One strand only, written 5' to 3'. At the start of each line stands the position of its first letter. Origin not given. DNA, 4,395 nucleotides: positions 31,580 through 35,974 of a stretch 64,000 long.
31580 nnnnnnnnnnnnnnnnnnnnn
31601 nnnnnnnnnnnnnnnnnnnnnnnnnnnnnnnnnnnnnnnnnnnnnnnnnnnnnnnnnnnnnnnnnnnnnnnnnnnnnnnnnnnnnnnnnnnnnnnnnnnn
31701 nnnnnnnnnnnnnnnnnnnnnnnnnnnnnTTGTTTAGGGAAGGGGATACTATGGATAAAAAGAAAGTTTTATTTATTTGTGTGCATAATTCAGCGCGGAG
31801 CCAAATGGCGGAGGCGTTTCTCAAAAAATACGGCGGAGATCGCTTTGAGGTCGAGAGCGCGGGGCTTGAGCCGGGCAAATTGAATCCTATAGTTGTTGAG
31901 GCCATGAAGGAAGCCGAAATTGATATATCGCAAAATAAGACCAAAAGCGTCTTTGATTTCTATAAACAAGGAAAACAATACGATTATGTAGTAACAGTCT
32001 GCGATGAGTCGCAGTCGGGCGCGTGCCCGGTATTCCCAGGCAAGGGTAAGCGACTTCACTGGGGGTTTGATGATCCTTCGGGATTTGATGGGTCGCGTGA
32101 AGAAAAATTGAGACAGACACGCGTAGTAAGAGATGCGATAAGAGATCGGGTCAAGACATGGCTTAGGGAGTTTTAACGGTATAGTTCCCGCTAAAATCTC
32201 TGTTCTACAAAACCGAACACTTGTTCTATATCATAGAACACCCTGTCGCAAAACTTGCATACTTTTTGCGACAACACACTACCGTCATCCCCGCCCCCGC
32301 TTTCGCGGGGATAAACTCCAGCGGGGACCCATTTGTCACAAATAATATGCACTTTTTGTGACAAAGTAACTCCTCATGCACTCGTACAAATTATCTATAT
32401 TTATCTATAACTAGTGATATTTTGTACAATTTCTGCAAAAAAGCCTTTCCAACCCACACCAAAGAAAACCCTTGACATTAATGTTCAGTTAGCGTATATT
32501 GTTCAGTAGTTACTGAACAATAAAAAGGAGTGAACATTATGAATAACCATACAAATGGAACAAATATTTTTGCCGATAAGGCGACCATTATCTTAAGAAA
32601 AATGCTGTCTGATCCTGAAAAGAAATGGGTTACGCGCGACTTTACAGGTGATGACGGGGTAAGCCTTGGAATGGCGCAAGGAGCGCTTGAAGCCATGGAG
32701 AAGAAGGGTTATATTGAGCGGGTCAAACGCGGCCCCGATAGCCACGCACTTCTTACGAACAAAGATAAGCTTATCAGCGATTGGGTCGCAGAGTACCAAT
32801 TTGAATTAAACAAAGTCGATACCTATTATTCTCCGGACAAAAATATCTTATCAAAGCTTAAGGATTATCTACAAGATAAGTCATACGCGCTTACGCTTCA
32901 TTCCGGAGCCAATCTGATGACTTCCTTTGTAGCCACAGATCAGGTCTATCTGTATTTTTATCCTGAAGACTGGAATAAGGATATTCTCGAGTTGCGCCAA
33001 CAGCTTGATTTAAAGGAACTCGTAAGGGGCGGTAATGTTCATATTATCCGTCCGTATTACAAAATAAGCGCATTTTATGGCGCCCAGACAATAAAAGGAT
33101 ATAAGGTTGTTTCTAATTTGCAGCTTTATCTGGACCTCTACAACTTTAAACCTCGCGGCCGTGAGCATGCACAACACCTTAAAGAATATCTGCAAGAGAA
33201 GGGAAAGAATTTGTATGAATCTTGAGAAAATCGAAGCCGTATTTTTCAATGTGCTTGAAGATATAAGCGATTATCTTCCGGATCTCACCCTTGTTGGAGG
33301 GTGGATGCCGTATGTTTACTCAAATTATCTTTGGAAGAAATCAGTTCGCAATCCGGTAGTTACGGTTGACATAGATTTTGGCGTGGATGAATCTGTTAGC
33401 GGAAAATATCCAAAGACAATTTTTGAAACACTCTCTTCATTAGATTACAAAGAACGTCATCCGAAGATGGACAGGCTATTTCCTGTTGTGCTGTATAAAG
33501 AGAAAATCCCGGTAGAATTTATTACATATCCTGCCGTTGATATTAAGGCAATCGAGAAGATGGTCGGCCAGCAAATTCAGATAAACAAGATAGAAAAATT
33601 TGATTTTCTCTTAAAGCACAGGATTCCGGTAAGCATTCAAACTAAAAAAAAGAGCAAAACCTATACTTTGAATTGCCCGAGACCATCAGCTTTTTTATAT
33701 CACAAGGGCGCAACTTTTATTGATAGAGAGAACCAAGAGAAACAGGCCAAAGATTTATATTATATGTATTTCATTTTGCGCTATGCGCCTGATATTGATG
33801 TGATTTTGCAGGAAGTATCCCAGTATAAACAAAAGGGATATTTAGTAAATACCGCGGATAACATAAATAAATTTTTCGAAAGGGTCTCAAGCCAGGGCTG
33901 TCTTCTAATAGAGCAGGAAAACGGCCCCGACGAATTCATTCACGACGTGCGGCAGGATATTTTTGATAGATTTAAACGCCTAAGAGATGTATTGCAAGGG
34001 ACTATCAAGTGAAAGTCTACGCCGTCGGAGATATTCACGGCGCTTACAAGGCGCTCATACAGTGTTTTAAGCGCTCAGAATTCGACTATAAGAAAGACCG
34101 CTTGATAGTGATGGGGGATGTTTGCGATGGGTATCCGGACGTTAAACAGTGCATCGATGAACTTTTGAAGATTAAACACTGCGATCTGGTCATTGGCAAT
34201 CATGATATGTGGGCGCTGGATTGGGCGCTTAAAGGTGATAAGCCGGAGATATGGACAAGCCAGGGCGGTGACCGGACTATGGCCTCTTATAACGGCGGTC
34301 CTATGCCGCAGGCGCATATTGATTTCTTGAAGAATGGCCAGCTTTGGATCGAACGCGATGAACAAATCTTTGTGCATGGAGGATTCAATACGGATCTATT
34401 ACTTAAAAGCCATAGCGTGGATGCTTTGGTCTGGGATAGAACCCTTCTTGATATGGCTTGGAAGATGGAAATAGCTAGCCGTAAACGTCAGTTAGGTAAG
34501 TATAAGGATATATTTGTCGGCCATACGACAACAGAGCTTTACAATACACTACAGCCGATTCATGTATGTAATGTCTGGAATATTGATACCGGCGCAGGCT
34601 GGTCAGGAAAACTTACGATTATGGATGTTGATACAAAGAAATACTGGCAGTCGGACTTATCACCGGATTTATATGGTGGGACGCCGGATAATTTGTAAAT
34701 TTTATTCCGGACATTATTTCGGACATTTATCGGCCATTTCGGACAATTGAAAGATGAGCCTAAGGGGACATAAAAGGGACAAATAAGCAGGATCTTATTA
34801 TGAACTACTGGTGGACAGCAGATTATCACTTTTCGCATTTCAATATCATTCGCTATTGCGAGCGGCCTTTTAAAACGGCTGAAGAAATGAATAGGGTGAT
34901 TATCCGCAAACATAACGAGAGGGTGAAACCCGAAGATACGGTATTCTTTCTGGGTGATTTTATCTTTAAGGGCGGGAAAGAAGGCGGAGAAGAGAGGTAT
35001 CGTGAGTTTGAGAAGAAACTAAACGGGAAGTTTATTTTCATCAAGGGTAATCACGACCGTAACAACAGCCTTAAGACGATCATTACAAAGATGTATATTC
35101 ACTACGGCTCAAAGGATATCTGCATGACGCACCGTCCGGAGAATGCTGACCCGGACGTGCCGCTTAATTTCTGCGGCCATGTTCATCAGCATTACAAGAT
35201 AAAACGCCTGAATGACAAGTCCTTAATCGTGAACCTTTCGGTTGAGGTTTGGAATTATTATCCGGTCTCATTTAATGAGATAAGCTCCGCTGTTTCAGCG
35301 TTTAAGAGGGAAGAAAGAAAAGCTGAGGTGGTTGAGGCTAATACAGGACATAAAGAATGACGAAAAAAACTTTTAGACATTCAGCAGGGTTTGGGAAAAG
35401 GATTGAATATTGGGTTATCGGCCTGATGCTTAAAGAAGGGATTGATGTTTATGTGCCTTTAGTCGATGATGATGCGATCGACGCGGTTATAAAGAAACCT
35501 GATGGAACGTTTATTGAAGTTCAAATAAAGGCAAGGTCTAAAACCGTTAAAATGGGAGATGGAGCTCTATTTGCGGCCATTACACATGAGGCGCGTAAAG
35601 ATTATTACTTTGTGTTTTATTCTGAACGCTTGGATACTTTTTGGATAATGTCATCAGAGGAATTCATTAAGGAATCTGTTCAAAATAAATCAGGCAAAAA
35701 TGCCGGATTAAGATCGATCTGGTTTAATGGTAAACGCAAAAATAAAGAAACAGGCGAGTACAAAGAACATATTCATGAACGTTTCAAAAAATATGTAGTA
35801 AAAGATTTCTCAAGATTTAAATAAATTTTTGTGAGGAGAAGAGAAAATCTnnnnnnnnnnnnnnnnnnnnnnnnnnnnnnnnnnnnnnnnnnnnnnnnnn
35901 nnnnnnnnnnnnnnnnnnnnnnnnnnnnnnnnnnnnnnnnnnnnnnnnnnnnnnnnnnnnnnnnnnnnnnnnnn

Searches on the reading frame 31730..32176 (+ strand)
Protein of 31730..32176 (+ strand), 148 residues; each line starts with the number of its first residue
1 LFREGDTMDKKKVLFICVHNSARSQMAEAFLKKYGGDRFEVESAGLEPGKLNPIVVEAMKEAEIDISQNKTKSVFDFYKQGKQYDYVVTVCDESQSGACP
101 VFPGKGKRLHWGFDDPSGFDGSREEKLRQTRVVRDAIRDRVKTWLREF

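Call 12: search_protein_families(library=pfam, proteins=[window:31730-32176:+], max_evalue=0.01)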
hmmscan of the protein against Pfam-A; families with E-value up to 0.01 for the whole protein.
window:31730-32176:+ (148 aa): 1 family
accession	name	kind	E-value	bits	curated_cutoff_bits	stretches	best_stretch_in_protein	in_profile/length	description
PF01451.26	LMWPc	-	3.2e-19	70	23.2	1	13-145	1-144/144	Low molecular weight phosphotyrosine protein phosphatase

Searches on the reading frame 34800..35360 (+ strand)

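Call 11: search_protein_families(library=pfam, proteins=[window:34800-35360:+], max_evalue=0.01)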
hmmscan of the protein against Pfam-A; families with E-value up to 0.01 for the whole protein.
window:34800-35360:+ (186 aa): 3 families
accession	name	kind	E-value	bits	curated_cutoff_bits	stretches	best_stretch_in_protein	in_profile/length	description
PF00149.33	Metallophos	-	1.8e-06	29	21.5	1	2-103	2-72/191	Calcineurin-like phosphoesterase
PF12850.12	Metallophos_2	-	1.5e-05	25.5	27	1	31-145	12-131/154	Calcineurin-like phosphoesterase superfamily domain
PF12746.13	GNAT_acetyltran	-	0.007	16.5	26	1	40-152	27-140/243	GNAT acetyltransferase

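Call 84: search_protein_families(library=padloc, proteins=[window:34800-35360:+], max_evalue=0.001)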
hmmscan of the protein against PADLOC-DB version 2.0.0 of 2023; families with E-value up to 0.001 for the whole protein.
window:34800-35360:+ (186 aa): 1 family
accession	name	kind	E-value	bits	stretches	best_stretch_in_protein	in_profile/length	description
PDLC04908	PDC-S10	-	3.7e-05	21.1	0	41-88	26-73/223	-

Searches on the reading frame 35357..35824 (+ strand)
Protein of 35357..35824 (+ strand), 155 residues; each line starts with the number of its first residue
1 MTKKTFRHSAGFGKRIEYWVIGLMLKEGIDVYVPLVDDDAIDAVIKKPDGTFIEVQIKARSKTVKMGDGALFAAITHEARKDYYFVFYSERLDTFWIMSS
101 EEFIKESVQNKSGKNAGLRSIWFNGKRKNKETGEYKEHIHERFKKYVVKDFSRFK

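Call 11: search_protein_families(library=pfam, proteins=[window:35357-35824:+], max_evalue=0.01)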
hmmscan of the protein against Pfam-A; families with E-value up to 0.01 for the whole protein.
window:35357-35824:+ (155 aa): 1 family
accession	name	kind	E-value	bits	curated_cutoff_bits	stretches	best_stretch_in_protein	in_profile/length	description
PF11645.14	PDDEXK_5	-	5.2e-06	27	26.1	1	16-107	10-113/138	PD-(D/E)XK endonuclease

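Call 84: search_protein_families(library=padloc, proteins=[window:35357-35824:+], max_evalue=0.001)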
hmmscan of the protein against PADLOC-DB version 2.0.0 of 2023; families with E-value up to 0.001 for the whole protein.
window:35357-35824:+ (155 aa): 0 families
